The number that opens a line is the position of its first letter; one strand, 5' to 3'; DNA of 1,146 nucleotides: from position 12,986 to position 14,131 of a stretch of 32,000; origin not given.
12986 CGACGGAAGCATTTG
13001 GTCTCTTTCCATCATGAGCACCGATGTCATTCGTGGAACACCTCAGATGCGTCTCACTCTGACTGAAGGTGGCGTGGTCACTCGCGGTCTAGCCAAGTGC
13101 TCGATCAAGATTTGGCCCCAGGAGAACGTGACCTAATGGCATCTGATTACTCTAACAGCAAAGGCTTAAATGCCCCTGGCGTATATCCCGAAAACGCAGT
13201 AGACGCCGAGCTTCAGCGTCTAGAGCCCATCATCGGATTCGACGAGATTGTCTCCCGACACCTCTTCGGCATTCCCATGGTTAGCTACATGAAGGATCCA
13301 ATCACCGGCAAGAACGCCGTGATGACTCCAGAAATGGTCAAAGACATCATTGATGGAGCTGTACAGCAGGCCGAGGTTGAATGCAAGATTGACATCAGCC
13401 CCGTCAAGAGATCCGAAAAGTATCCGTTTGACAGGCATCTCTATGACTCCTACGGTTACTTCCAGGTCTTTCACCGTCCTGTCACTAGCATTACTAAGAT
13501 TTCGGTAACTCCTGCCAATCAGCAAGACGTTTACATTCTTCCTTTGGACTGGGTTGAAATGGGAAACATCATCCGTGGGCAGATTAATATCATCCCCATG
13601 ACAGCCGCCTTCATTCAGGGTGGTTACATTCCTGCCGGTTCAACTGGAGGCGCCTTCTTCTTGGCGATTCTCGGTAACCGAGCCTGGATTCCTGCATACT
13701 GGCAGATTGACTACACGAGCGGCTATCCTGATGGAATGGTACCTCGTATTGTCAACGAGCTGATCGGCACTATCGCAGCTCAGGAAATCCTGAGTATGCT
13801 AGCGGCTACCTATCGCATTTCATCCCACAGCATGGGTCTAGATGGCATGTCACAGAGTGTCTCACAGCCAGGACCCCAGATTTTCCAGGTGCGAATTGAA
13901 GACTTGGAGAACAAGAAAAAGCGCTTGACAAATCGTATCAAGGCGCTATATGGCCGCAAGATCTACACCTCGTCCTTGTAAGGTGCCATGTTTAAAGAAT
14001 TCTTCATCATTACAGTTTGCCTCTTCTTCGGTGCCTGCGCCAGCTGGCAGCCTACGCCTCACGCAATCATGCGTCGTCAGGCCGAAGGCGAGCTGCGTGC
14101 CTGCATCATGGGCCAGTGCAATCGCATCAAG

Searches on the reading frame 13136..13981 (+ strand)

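Call 13: search_protein_families(library=phrogs, proteins=[window:13136-13981:+], max_evalue=0.01)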
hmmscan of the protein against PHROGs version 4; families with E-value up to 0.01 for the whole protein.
window:13136-13981:+ (281 aa): 2 families
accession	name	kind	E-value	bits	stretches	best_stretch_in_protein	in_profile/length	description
phrog_772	-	tail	6.5e-24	85.9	1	23-275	33-300/305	tail fiber protein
phrog_442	-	connector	6.5e-05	23.4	1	67-244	107-244/270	head-tail adaptor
